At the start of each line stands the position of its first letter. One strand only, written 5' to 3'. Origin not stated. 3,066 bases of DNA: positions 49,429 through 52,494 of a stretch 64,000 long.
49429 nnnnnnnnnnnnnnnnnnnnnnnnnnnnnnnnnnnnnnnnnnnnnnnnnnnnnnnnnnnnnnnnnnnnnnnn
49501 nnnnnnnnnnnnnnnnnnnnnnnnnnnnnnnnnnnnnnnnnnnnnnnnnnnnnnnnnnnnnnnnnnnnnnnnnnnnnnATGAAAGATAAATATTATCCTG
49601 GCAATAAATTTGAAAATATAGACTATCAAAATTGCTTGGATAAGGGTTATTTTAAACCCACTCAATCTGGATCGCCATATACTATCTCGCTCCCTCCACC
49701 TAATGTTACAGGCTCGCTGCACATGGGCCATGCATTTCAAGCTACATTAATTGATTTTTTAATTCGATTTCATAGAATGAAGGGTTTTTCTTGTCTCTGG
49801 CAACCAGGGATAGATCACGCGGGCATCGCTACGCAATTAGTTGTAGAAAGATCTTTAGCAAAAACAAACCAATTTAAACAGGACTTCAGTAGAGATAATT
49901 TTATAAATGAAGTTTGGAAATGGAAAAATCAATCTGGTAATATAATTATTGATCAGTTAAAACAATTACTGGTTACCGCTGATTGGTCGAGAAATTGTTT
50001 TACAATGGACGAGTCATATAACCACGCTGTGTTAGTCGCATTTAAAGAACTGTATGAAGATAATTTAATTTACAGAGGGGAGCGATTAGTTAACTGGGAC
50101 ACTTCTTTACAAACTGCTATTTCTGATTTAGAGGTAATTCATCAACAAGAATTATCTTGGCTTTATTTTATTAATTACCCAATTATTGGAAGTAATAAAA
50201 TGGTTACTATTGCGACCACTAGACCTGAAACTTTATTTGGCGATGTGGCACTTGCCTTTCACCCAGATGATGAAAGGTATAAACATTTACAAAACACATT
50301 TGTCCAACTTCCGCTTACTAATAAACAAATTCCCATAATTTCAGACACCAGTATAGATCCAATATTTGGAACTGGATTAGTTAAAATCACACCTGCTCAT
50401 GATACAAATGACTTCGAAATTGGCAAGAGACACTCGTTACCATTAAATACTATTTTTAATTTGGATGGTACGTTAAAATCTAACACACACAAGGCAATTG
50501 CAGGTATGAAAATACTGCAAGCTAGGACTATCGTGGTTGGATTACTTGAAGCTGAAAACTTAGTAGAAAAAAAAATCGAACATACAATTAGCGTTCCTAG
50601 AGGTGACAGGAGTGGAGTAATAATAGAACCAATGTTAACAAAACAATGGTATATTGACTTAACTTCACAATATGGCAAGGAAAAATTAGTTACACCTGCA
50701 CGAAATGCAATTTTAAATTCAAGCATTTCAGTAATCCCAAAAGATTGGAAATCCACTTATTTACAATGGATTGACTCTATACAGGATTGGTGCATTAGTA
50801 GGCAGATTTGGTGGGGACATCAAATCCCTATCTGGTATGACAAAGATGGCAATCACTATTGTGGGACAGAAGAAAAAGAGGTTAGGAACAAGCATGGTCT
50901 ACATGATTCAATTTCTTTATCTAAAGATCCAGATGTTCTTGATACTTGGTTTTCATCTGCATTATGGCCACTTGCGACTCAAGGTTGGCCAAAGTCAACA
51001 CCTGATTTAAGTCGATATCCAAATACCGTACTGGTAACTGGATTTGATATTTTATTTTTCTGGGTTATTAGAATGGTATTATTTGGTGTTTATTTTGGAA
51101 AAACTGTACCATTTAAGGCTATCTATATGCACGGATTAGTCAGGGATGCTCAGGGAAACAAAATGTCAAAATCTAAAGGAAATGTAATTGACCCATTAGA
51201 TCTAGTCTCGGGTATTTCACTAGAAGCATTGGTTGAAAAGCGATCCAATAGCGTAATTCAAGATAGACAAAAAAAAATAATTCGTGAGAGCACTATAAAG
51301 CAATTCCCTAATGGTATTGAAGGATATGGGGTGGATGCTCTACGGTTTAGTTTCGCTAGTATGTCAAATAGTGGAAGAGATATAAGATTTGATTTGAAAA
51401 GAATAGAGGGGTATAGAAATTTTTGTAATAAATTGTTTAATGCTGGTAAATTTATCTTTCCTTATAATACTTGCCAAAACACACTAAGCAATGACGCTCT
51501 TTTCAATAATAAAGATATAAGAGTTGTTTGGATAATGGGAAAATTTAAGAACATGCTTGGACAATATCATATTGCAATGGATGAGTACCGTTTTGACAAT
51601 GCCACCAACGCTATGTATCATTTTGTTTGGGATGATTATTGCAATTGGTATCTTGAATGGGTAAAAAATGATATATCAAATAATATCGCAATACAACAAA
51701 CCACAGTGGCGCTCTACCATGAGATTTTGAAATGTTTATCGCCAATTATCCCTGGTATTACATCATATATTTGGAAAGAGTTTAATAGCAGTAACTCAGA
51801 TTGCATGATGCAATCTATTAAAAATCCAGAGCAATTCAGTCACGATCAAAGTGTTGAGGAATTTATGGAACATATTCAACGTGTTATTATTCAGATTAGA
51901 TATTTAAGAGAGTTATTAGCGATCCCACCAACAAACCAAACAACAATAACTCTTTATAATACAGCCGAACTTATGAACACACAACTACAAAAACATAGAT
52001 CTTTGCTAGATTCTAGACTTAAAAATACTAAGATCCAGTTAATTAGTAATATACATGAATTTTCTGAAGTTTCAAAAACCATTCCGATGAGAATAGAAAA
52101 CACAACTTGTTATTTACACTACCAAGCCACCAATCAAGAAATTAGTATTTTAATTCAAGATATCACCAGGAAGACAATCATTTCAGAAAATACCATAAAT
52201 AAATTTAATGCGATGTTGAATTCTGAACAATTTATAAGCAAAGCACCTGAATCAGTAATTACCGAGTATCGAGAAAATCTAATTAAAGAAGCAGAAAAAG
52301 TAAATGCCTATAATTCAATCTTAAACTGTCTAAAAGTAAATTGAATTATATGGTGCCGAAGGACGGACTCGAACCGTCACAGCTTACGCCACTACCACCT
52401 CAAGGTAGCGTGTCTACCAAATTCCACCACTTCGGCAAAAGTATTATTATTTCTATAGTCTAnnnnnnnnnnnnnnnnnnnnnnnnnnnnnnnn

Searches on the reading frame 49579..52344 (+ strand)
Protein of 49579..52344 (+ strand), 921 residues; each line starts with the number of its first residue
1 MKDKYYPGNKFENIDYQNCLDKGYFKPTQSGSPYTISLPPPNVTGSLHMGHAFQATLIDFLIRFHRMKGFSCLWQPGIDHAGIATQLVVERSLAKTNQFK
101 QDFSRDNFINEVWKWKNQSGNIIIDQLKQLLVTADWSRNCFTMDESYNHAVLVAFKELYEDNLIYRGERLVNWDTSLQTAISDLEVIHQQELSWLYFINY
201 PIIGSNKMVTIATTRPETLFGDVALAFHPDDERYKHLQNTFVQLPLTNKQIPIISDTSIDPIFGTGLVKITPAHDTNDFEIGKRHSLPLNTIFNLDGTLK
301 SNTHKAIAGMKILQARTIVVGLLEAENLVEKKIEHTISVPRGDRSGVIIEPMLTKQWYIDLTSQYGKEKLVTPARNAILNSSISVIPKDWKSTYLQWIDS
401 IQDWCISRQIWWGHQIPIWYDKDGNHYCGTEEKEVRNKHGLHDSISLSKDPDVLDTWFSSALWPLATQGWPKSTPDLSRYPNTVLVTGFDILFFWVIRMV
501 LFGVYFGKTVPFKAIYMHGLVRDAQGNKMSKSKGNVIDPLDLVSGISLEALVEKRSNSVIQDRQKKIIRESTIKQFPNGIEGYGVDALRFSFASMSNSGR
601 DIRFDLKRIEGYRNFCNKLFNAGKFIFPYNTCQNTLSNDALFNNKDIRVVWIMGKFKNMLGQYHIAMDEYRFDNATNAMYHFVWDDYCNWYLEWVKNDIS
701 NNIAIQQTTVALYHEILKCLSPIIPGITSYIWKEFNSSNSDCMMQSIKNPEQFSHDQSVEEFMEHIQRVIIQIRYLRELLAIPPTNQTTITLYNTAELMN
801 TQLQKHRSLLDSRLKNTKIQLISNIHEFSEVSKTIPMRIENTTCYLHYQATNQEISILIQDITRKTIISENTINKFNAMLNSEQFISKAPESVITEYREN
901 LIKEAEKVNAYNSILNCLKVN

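Call 22: search_protein_families(library=pfam, proteins=[window:49579-52344:+], max_evalue=0.00001)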
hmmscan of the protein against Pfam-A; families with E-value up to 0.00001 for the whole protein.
window:49579-52344:+ (921 aa): 4 families
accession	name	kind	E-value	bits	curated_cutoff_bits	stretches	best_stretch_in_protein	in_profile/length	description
PF00133.28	tRNA-synt_1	-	7.2e-125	417.4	22.7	1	21-605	8-414/414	tRNA synthetases class I (I, L, M and V)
PF08264.19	Anticodon_1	-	5.8e-26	91.6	25.1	1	651-790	3-146/148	Anticodon-binding domain of tRNA ligase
PF09334.17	tRNA-synt_1g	-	7.8e-14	51.7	20.1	0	36-105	3-72/391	tRNA synthetases class I (M)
PF13603.12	tRNA-synt_1_2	-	2.4e-07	30.9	25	0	238-302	85-150/185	Leucyl-tRNA synthetase, editing domain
